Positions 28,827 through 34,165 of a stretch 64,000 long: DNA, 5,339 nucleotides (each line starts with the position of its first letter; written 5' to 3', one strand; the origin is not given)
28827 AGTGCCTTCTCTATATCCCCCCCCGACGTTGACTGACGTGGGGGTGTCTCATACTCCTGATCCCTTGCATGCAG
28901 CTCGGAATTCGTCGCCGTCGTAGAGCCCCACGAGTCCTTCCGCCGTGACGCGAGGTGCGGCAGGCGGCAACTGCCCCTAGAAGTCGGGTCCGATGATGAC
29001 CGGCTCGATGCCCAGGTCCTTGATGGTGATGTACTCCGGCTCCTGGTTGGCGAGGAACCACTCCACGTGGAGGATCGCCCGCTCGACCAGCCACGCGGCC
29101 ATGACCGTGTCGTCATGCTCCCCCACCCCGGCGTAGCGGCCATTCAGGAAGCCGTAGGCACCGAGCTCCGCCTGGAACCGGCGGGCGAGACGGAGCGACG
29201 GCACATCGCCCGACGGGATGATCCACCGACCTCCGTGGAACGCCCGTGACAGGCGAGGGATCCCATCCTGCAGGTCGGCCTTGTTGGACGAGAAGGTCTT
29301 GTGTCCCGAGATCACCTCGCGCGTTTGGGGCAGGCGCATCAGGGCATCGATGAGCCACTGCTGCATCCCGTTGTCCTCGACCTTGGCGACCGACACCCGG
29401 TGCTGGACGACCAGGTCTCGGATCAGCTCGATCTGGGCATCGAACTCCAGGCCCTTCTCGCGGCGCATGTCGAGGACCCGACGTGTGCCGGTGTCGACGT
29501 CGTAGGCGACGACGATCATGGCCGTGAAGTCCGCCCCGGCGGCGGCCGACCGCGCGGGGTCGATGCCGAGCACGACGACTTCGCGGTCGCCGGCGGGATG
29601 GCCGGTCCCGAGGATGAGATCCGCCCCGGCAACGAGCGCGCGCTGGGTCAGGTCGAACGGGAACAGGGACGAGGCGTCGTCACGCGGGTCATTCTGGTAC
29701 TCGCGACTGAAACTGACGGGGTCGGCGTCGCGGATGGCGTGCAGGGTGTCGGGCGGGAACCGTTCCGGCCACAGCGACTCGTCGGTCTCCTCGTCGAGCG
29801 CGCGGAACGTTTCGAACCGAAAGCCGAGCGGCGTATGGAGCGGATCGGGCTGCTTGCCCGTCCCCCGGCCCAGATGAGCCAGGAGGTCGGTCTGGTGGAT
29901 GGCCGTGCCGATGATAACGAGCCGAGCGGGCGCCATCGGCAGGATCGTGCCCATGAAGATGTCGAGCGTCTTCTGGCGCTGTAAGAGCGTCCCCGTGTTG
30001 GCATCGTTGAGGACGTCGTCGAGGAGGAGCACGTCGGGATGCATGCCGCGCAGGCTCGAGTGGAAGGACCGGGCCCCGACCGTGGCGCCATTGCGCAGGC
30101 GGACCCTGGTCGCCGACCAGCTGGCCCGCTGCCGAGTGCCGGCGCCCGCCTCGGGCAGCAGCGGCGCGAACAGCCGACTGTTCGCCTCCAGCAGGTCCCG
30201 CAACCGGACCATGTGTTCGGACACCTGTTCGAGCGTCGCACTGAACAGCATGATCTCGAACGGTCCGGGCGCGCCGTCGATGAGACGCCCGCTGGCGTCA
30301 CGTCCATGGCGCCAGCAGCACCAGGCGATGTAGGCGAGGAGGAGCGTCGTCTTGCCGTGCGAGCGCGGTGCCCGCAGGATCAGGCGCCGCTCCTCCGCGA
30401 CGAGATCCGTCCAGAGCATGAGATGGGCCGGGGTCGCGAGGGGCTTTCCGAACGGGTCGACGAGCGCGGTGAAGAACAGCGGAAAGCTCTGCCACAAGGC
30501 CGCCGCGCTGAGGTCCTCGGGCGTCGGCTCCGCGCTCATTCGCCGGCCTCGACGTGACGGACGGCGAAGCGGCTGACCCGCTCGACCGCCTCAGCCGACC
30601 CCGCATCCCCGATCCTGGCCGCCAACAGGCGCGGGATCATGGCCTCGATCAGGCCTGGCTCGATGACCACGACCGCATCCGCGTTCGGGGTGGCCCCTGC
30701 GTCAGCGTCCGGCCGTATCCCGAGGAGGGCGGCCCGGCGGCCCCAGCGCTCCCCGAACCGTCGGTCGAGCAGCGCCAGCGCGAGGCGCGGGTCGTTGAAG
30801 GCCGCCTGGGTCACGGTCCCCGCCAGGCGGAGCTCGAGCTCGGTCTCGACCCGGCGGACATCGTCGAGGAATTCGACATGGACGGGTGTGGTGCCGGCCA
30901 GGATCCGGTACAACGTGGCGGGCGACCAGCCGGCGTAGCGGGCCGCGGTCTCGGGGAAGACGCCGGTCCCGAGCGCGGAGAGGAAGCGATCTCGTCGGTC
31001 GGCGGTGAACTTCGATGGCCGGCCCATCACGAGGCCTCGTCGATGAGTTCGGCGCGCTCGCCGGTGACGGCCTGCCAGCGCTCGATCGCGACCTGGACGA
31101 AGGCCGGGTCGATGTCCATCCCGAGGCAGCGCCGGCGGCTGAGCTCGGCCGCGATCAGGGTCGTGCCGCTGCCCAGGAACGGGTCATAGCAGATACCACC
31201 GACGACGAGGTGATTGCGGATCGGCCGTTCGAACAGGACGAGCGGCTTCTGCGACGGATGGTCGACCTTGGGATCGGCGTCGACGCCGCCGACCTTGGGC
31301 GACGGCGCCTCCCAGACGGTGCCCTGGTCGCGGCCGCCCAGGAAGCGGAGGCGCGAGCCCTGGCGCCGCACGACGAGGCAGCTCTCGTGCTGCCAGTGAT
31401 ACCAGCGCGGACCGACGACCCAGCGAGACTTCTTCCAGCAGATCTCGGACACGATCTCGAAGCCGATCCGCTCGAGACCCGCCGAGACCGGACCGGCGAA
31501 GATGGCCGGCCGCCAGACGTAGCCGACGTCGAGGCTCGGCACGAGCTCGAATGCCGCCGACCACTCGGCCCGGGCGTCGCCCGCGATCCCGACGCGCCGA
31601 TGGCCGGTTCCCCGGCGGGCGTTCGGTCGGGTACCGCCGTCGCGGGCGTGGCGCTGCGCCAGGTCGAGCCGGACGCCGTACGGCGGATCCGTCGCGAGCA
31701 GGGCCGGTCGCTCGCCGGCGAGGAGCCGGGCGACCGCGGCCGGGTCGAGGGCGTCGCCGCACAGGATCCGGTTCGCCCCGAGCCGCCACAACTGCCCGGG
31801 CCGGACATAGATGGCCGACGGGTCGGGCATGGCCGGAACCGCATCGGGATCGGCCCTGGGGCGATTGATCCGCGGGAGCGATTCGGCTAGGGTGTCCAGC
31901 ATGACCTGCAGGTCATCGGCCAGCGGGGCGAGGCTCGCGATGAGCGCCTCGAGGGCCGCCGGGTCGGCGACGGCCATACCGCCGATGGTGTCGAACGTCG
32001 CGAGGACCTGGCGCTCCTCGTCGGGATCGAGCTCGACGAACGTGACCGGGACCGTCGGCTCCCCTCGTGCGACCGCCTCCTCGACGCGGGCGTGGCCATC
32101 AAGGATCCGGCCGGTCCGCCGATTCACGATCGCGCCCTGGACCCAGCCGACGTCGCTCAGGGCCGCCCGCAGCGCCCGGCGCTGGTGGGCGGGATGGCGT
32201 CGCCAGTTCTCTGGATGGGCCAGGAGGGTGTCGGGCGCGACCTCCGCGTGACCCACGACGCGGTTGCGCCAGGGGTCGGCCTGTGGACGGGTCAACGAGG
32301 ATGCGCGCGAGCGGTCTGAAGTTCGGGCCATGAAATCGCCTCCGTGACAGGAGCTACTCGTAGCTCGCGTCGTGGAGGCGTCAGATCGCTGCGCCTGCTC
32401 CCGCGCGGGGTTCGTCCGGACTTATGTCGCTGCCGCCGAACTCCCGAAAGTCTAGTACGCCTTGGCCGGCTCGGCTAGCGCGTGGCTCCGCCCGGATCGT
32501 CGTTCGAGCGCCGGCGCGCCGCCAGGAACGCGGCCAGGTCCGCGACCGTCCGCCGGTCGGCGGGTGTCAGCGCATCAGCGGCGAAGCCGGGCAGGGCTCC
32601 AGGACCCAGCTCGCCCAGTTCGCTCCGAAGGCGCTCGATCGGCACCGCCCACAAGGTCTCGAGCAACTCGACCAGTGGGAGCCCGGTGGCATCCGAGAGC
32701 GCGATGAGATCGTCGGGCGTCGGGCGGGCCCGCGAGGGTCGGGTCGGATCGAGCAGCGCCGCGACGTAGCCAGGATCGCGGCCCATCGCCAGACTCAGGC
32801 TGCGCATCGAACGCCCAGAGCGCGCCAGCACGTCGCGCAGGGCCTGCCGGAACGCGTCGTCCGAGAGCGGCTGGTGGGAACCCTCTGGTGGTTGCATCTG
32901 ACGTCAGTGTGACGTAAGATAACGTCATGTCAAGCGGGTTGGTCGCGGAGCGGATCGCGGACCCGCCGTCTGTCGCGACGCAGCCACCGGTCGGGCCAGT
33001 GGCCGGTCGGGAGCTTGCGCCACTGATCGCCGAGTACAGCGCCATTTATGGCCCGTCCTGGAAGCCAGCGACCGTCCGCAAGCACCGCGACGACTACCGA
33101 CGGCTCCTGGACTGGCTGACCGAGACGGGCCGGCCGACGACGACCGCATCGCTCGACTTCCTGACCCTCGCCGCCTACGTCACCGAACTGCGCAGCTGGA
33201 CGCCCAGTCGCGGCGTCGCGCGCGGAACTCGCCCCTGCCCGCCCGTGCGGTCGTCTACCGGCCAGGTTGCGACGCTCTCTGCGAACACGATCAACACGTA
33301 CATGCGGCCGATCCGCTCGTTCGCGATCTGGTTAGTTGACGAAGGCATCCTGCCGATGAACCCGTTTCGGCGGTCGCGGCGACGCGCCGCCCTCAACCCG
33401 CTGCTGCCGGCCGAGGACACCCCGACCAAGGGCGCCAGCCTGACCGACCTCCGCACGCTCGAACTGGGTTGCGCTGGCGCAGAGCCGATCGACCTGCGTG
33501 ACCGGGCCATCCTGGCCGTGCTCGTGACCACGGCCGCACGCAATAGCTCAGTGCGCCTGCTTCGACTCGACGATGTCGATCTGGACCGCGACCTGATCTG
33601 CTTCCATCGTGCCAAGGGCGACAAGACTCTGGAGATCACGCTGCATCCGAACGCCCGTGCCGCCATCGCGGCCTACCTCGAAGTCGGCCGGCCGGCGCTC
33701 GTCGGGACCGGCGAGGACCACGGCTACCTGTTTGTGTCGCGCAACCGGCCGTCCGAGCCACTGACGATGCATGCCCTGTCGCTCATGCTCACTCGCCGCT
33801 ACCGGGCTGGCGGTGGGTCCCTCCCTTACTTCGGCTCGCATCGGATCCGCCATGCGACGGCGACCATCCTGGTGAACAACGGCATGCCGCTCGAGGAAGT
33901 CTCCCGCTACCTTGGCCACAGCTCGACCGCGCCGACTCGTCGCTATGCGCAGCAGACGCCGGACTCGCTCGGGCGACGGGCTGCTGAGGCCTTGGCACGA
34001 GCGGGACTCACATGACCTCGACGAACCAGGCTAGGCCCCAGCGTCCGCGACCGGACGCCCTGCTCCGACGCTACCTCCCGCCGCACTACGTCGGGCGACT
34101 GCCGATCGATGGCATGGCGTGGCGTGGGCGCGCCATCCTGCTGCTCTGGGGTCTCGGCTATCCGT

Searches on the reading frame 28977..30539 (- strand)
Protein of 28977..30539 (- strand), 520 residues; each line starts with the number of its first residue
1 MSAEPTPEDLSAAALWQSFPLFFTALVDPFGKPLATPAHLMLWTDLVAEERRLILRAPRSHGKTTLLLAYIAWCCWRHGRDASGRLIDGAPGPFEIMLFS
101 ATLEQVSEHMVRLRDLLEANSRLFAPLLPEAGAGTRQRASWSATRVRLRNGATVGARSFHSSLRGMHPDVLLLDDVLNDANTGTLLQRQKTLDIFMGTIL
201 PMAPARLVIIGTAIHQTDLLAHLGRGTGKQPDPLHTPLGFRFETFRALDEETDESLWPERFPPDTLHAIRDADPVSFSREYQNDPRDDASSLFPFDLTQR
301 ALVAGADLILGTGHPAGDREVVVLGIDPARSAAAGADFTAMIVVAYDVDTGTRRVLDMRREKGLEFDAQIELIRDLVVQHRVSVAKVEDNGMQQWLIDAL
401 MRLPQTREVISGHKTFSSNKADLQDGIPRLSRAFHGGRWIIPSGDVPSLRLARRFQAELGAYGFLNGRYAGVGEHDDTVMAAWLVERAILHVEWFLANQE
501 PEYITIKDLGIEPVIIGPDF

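Call 27: search_protein_families(library=pfam, proteins=[window:28977-30539:-], max_evalue=0.01)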
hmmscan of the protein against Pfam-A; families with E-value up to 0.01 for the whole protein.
window:28977-30539:- (520 aa): 1 family
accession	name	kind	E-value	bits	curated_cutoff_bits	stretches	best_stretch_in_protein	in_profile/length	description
PF17289.8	Terminase_6C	-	2.5e-07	31.2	22.6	1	325-481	2-147/155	Terminase RNaseH-like domain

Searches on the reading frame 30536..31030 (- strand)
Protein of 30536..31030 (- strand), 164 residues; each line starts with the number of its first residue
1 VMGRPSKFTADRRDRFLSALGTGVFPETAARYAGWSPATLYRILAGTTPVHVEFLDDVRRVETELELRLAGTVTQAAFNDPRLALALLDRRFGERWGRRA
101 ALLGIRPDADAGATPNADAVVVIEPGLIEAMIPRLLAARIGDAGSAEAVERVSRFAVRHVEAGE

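Call 27: search_protein_families(library=pfam, proteins=[window:30536-31030:-], max_evalue=0.01)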
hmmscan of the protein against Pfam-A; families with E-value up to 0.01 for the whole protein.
window:30536-31030:- (164 aa): 1 family
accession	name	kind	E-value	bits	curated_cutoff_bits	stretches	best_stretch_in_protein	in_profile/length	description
PF13560.12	HTH_31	-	0.00065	20.4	27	1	23-56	14-48/64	Helix-turn-helix domain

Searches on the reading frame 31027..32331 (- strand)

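Call 27: search_protein_families(library=pfam, proteins=[window:31027-32331:-], max_evalue=0.01)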
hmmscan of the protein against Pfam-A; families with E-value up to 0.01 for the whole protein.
window:31027-32331:- (434 aa): 2 families
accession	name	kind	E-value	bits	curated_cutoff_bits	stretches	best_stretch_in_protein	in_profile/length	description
PF01555.25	N6_N4_Mtase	-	4.2e-15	56.7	26.7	1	334-416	138-220/221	DNA methylase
PF01170.24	UPF0020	-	0.0064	16.6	22.3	0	381-403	32-54/197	RMKL-like, methyltransferase domain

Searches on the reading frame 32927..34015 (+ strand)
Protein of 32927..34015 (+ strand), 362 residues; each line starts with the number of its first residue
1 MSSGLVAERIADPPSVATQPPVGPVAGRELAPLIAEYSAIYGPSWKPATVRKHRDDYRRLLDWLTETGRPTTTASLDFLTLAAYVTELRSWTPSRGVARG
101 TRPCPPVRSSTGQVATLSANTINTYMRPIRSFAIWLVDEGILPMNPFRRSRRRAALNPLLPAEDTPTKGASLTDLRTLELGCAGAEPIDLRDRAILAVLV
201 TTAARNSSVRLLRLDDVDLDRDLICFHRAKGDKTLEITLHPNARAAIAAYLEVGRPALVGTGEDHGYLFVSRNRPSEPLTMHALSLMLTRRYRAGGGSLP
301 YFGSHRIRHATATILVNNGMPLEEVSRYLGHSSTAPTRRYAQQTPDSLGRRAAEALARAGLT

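Call 27: search_protein_families(library=pfam, proteins=[window:32927-34015:+], max_evalue=0.01)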
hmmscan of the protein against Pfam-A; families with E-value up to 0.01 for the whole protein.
window:32927-34015:+ (362 aa): 2 families
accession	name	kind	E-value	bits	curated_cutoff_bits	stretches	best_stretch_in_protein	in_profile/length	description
PF00589.27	Phage_integrase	-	2.2e-26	93.1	27.1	1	186-344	18-169/172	Phage integrase family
PF02899.23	Phage_int_SAM_1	-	0.00066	20.4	22.3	0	47-91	16-59/83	Phage integrase, N-terminal SAM-like domain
